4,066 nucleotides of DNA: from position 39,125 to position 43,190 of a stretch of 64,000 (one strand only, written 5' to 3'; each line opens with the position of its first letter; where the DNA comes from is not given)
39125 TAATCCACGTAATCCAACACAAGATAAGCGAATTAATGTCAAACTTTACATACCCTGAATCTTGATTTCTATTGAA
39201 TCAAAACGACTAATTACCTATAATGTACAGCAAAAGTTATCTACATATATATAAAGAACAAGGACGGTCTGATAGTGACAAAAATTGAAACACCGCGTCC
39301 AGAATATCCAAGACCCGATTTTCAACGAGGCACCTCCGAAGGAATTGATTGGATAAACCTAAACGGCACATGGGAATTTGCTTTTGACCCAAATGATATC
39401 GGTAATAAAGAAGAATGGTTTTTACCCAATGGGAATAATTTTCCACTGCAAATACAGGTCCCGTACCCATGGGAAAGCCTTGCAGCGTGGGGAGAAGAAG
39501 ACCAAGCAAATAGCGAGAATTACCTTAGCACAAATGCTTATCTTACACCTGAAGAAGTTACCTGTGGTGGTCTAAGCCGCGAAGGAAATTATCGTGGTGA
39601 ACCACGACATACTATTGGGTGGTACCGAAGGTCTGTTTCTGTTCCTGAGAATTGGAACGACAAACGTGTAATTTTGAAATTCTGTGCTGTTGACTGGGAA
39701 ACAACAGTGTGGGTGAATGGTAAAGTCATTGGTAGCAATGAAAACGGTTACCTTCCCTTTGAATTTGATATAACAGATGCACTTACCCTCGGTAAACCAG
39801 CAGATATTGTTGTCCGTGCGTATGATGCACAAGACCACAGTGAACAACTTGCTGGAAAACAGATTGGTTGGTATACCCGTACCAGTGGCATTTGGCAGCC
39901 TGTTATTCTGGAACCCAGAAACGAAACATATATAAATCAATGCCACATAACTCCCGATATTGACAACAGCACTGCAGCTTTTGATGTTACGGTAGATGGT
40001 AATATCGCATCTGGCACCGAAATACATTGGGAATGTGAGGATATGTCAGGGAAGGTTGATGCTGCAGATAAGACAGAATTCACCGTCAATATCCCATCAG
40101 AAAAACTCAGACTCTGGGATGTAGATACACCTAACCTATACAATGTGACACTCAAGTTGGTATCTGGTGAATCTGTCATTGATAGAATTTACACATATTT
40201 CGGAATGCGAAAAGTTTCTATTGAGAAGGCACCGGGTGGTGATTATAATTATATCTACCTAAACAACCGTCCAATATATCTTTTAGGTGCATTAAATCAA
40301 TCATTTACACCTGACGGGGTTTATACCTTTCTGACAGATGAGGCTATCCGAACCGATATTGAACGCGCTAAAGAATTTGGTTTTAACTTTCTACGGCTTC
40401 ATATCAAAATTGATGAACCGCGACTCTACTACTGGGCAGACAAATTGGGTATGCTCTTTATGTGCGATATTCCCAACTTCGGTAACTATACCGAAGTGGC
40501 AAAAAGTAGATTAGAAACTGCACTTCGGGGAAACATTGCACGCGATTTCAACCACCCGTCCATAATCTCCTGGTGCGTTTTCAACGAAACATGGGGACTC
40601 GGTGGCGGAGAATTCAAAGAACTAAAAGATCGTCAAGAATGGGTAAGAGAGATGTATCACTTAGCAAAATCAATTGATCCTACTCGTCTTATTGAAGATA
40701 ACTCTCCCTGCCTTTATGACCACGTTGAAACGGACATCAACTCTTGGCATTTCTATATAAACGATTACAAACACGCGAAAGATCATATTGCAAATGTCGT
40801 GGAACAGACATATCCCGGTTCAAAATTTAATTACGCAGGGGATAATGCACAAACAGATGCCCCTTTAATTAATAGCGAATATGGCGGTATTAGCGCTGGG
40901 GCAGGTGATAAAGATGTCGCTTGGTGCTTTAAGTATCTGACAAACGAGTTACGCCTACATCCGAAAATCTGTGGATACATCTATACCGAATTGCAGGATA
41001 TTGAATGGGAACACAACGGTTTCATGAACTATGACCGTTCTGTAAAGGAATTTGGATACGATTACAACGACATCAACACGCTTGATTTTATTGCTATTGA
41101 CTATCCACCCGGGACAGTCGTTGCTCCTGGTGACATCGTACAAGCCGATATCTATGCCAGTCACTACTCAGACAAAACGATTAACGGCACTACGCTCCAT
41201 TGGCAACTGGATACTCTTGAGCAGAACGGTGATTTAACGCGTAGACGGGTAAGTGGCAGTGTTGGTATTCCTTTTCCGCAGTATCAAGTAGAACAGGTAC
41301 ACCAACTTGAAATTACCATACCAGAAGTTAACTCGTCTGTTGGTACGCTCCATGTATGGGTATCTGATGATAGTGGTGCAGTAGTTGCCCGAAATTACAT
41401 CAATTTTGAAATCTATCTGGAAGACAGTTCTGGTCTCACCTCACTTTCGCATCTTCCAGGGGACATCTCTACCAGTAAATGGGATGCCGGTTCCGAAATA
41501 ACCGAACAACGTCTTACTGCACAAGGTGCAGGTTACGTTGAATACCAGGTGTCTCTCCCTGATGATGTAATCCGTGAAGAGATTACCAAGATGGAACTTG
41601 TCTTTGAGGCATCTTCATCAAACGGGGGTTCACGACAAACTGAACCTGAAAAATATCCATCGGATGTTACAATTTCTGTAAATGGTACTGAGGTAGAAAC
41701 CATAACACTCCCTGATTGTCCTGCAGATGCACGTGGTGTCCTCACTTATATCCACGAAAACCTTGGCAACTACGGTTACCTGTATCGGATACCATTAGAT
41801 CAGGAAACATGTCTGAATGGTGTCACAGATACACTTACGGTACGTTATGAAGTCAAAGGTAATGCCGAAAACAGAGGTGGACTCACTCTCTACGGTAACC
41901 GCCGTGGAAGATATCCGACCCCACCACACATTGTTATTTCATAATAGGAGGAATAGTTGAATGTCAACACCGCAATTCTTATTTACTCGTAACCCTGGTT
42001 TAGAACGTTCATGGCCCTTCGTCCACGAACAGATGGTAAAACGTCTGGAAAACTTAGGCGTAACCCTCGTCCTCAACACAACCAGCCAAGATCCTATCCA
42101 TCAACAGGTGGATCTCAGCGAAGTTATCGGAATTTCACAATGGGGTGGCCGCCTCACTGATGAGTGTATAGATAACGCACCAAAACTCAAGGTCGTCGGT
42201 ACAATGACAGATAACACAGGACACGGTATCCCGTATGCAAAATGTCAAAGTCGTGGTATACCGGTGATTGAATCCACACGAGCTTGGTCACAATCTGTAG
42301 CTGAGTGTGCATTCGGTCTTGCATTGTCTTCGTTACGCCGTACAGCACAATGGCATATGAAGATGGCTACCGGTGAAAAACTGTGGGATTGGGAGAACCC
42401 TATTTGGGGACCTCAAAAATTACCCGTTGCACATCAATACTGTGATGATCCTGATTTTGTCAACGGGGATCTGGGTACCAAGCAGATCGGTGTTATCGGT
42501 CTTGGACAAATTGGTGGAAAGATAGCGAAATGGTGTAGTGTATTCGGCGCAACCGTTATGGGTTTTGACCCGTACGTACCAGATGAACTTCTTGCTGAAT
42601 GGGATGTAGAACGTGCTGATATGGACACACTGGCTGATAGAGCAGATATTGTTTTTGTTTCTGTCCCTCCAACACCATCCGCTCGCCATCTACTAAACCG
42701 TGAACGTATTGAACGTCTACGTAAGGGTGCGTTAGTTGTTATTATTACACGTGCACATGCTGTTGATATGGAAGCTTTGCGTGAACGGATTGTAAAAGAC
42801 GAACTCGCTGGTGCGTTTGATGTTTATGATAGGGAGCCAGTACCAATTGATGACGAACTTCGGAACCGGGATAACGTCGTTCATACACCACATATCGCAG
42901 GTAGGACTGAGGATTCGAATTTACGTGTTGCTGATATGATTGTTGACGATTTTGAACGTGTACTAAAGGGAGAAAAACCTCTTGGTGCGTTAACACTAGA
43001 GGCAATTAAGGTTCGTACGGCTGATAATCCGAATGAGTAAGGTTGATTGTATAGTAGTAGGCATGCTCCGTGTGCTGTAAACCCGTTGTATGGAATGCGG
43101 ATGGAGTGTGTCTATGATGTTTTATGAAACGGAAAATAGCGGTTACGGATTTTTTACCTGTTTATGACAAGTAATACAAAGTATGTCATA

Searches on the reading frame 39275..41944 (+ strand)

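Call 28: search_protein_families(library=pfam, proteins=[window:39275-41944:+], max_evalue=0.001)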
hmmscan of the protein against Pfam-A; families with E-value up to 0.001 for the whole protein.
window:39275-41944:+ (889 aa): 4 families
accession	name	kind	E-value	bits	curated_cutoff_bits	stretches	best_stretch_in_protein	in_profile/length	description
PF02837.24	Glyco_hydro_2_N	-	3.6e-20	73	28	1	28-212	3-165/169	Glycosyl hydrolases family 2, sugar binding domain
PF02836.23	Glyco_hydro_2_C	-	2.4e-13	50.4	21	1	326-538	7-212/302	Glycosyl hydrolases family 2, TIM barrel domain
PF00703.27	Glyco_hydro_2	-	2.8e-13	51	23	1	218-312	1-109/109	Glycosyl hydrolases family 2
PF22666.2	Glyco_hydro_2_N2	-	3.5e-10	40.6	27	1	116-196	51-131/167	Glycosyl hydrolase 2 galactose-binding domain-like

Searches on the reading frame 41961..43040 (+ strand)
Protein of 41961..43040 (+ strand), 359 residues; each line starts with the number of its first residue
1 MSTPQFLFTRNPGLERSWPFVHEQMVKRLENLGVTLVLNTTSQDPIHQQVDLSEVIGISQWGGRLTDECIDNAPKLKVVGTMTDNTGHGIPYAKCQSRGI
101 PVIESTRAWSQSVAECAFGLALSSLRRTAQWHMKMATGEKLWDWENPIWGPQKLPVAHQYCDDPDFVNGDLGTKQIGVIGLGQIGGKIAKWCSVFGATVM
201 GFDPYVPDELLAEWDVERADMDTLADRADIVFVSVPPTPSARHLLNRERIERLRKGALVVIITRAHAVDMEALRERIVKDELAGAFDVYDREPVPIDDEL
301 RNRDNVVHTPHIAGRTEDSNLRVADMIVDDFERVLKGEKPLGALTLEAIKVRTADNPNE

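Call 29: search_protein_families(library=pfam, proteins=[window:41961-43040:+], max_evalue=0.001)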
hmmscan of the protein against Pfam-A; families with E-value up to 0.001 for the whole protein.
window:41961-43040:+ (359 aa): 4 families
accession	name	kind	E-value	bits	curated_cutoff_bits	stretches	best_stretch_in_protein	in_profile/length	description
PF02826.25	2-Hacid_dh_C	-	2.5e-36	125.2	25.1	1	121-313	4-178/178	D-isomer specific 2-hydroxyacid dehydrogenase, NAD binding domain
PF00389.36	2-Hacid_dh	-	1.1e-10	41.7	24.6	1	22-343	8-132/134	D-isomer specific 2-hydroxyacid dehydrogenase, catalytic domain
PF03446.21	NAD_binding_2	-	3.9e-07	30.7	21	1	175-280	1-110/161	NAD binding domain of 6-phosphogluconate dehydrogenase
PF03807.23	F420_oxidored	-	0.00012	23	21.6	1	175-260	1-89/94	NADP oxidoreductase coenzyme F420-dependent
